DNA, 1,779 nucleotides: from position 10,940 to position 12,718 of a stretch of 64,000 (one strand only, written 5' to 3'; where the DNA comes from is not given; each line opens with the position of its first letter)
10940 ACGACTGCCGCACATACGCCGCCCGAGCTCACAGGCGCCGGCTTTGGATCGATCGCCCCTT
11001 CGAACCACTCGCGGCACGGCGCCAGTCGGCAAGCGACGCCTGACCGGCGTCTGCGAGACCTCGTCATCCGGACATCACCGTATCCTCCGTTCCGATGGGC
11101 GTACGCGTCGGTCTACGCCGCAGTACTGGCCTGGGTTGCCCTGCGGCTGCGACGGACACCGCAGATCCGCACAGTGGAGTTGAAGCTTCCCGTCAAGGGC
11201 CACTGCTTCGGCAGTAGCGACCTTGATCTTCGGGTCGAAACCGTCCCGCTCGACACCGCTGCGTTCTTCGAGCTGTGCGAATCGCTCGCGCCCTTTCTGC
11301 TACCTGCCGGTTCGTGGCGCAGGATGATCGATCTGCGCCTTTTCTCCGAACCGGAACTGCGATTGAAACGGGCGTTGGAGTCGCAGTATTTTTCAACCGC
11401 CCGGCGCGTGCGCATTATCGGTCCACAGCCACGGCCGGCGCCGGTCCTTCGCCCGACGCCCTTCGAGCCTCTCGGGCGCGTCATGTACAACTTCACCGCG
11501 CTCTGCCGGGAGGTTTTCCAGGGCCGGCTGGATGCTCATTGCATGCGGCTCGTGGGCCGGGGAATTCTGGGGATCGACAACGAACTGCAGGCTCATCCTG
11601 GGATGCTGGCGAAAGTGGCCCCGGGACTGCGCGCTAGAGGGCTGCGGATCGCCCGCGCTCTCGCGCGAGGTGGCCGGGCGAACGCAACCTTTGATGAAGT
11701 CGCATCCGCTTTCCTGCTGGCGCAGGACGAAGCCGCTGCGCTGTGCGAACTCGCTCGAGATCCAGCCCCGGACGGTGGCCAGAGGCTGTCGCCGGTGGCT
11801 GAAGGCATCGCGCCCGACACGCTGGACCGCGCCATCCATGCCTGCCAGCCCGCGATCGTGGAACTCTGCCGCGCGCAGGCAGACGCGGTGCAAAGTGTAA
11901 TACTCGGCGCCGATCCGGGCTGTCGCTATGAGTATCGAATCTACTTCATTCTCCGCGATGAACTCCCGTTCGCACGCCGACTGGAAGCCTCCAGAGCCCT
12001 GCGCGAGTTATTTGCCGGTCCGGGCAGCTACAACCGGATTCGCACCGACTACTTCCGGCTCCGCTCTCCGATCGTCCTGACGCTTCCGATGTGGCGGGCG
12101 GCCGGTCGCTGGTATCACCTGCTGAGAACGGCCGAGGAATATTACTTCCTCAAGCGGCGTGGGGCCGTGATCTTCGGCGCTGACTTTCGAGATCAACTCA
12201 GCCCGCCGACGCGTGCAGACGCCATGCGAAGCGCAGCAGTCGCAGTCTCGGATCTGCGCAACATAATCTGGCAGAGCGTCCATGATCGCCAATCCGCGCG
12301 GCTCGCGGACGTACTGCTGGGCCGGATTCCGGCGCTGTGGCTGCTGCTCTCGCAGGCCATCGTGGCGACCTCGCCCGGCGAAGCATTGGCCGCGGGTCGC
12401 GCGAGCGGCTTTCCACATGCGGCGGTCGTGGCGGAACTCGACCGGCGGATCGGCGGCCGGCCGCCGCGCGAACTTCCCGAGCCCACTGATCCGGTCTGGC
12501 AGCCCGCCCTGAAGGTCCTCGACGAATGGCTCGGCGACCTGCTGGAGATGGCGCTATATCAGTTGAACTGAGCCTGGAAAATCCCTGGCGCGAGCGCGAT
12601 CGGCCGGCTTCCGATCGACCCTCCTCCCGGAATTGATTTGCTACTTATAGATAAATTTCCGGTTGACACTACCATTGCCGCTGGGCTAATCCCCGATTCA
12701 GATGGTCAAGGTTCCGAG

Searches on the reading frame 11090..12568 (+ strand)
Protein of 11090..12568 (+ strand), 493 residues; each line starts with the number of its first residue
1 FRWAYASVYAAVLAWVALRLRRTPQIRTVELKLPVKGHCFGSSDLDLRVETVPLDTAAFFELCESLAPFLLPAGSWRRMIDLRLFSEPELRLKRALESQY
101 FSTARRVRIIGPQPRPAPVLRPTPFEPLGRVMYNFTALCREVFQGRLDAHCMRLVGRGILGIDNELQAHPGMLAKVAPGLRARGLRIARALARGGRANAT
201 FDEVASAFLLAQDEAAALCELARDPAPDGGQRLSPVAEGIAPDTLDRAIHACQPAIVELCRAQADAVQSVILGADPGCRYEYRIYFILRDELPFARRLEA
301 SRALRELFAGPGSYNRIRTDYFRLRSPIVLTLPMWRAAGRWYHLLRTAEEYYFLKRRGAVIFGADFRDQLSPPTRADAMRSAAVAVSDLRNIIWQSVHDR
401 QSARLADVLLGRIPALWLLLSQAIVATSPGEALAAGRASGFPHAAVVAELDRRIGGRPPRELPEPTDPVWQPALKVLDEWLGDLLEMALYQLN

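Call 28: find_homologous_proteins(query=window:11090-12568:+, max_evalue=1e-100)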
Query window:11090-12568:+ (493 aa): 30 proteins with E <= 1e-100 among 8000 candidates.
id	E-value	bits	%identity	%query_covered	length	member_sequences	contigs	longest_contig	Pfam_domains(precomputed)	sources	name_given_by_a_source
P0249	0.0e+0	1078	98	100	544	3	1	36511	-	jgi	jgi:hypothetical protein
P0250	8.5e-234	795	74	100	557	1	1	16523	-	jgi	jgi:hypothetical protein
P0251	2.0e-142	494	51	100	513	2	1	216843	-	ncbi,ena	-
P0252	7.9e-134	465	49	100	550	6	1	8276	-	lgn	-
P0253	1.6e-129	451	47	100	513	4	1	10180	-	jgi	-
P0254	4.3e-129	450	45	95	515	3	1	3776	-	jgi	-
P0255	1.2e-126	442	44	97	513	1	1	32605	-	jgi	jgi:hypothetical protein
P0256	5.4e-123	430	45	96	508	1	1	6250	-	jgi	jgi:hypothetical protein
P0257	1.5e-120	422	45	100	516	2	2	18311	-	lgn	-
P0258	2.6e-119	417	46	99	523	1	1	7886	-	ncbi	ncbi:MAG: hypothetical protein ACREQQ_17660 [Candidatus Binatia bacterium]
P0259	5.5e-119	416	45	99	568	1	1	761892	-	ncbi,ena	-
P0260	5.2e-118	413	45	99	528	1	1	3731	-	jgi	jgi:hypothetical protein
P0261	3.1e-117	411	45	100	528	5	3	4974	-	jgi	jgi:hypothetical protein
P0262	7.6e-117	409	45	99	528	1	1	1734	-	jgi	jgi:hypothetical protein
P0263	2.9e-115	404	45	99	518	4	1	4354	-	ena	-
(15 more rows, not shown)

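Call 29: find_encoding_contigs(protein=P0249, flank=10000, max_places=10)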
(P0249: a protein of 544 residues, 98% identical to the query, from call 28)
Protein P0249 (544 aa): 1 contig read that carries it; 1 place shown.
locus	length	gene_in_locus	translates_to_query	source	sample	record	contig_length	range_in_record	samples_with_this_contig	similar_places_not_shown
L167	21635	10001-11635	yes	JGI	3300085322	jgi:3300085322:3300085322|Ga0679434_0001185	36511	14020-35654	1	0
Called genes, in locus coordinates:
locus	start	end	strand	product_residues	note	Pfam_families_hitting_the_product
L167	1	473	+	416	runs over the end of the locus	PF01757:Acyl_transf_3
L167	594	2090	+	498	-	PF02366:PMT, PF13231:PMT_2, PF16192:PMT_4TMC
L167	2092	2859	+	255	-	-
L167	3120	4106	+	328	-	-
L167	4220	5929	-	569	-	-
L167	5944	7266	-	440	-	-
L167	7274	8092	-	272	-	PF00535:Glycos_transf_2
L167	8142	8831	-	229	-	PF13469:Sulfotransfer_3 (faint)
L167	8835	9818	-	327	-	-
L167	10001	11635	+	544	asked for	-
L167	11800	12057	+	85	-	-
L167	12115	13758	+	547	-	PF09721:Exosortase_EpsH, PF02517:Rce1-like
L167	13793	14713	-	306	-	PF13621:Cupin_8, PF08007:JmjC_2 (faint)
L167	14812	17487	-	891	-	-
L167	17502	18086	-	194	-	-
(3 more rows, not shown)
